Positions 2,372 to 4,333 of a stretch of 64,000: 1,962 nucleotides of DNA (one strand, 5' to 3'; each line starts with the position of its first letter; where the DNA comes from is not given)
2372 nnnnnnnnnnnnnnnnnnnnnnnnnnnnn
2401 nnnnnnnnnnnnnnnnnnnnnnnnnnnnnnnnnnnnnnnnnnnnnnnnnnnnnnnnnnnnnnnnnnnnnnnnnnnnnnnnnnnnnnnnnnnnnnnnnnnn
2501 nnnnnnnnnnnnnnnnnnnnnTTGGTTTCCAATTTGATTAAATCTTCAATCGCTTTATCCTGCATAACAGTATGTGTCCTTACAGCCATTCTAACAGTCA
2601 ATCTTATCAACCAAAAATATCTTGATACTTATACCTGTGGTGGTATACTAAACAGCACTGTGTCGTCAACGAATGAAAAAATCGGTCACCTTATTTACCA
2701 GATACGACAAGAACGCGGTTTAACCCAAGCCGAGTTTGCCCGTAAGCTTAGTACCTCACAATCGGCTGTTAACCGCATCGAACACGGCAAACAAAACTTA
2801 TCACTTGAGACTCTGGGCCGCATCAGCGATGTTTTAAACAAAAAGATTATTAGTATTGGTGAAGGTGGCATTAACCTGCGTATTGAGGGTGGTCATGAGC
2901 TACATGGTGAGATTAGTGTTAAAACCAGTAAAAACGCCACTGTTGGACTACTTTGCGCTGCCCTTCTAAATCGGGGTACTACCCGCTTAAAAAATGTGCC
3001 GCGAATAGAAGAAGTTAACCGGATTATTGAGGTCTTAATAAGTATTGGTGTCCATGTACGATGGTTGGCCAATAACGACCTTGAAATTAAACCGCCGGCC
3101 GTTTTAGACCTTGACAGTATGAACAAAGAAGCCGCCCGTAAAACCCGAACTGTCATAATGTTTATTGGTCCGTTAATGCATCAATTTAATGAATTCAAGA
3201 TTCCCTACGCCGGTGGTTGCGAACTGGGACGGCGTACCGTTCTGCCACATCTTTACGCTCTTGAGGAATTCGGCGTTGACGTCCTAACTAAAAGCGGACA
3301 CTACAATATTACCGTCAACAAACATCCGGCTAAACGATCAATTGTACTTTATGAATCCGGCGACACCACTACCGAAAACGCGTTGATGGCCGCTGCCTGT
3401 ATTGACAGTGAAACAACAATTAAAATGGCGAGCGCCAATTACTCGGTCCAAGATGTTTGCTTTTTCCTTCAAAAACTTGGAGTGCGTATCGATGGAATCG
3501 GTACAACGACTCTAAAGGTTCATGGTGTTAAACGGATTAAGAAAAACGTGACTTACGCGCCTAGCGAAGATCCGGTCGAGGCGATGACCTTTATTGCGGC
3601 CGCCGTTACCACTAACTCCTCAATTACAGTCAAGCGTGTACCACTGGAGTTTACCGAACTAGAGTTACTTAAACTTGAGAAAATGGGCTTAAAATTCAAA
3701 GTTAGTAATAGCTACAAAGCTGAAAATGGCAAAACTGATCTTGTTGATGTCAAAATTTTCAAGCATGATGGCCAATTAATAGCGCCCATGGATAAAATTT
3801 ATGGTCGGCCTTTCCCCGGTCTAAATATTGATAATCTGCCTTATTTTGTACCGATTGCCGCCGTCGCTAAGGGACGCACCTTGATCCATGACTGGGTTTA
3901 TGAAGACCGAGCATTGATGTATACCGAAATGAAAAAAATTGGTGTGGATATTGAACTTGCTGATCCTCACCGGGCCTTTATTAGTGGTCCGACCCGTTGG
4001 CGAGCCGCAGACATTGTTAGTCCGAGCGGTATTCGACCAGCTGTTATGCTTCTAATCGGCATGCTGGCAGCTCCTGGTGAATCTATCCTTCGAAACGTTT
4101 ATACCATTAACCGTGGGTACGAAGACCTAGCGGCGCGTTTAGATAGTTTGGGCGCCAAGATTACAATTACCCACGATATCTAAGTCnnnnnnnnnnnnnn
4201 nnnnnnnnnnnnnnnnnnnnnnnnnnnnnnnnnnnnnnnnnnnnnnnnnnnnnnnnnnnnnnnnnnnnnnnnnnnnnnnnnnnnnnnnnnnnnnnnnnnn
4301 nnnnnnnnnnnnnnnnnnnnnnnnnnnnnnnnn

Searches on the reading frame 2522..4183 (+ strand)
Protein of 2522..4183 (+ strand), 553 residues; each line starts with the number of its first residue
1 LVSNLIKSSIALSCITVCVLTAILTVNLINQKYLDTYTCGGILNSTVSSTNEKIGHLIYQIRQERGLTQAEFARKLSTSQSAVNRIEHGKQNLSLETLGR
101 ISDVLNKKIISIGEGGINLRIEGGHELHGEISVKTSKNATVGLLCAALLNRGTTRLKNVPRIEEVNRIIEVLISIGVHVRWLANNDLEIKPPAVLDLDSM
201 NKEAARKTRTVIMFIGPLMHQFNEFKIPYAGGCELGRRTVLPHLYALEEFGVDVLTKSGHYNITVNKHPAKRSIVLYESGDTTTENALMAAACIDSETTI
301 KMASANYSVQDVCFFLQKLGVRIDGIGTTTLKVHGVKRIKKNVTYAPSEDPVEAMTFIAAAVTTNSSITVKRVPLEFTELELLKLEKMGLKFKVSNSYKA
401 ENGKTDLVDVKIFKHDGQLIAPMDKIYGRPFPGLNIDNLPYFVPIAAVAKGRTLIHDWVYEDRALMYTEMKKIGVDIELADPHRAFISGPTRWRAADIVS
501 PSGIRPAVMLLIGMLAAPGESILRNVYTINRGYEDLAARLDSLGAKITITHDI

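Call 3: search_protein_families(library=pfam, proteins=[window:2522-4183:+], max_evalue=0.01)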
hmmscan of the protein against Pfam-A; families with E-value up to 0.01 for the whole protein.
window:2522-4183:+ (553 aa): 10 families
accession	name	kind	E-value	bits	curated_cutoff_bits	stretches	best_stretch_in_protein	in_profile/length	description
PF00275.25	EPSP_synthase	-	1.4e-43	149.6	22.8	1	122-537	2-414/417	EPSP synthase (3-phosphoshikimate 1-carboxyvinyltransferase)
PF01381.28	HTH_3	-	5.5e-15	55.6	23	1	58-108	1-51/55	Helix-turn-helix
PF13560.12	HTH_31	-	6.8e-09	36.3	27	1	55-105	3-54/64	Helix-turn-helix domain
PF12844.13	HTH_19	-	1e-05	25.8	30.2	1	55-102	1-48/64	Helix-turn-helix domain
PF13443.12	HTH_26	-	2.1e-05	25.1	22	1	60-106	4-51/63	Cro/C1-type HTH DNA-binding domain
PF13744.12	HTH_37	-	0.00024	21.3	27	1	54-93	19-59/80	Helix-turn-helix domain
PF08279.18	HTH_11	-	0.004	17.5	25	0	57-85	5-34/55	HTH domain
PF22495.2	HTH_92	-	0.008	15.9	27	0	60-90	2-32/45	RsaL-like HTH domain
PF01047.28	MarR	-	0.0087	16.4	24.6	0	56-86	7-37/59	MarR family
PF04545.22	Sigma70_r4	-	0.0096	15.9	24.1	0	61-88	15-42/50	Sigma-70, region 4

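Call 4: search_protein_families(library=ncbifam, proteins=[window:2522-4183:+], max_evalue=0.01)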
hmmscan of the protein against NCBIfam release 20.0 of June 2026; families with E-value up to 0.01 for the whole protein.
window:2522-4183:+ (553 aa): 20 families
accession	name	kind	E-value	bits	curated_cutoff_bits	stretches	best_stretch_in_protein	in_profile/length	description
NF006873.0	PRK09369.1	subfamily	2.4e-99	332.8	297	1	119-549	4-416/419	UDP-N-acetylglucosamine 1-carboxyvinyltransferase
TIGR01072.1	murA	equivalog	6.9e-92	308.4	392.7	1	119-548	4-415/416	UDP-N-acetylglucosamine 1-carboxyvinyltransferase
NF009470.0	PRK12830.1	equivalog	8.3e-65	219.1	552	1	119-550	4-415/417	UDP-N-acetylglucosamine 1-carboxyvinyltransferase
TIGR01356.1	aroA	equivalog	7.4e-21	74.4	287.25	1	129-457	1-320/415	3-phosphoshikimate 1-carboxyvinyltransferase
TIGR03070.1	couple_hipB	subfamily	4.7e-13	48.9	71.65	1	53-107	2-56/58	type II toxin-antitoxin system Y4mF family antitoxin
NF011381.1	PRK14806.1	equivalog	1.5e-09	36.7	902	1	118-548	303-731/733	bifunctional prephenate dehydrogenase/3-phosphoshikimate 1-carboxyvinyltransferase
NF038139.1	Reg_Aceta_RamB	equivalog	2.4e-07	29.8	700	1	54-105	3-54/465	acetate metabolism transcriptional regulator RamB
NF041951.1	phage_RstR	subfamily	1.3e-06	28.6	80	1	55-106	4-55/108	RstR family transcriptional repressor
NF008816.0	PRK11860.1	equivalog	9e-06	24.1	943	1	144-371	102-339/662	bifunctional 3-phosphoshikimate 1-carboxyvinyltransferase/cytidylate kinase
NF047948.1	male_kill_WMK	equivalog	2.3e-05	24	300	1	47-109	156-218/300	WO male-killing family protein Wmk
NF006015.0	PRK08154.1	subfamily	6.3e-05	22.3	204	1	51-109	28-86/314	anaerobic benzoate catabolism transcriptional regulator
NF041575.1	antitoxPezA_Strep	equivalog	8.5e-05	22.6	290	1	54-112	2-60/158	type II toxin-antitoxin system antitoxin PezA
TIGR03830.1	CxxCG_CxxCG_HTH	subfamily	9.8e-05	22.2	61.8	1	50-93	62-105/127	type II TA system antitoxin MqsA family protein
NF007271.0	PRK09726.1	equivalog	0.00028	20.8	79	1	59-106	18-65/88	type II toxin-antitoxin system antitoxin HipB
TIGR00270.2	TIGR00270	equivalog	0.00035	20.4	110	1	53-111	75-133/159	multiprotein bridging factor aMBF1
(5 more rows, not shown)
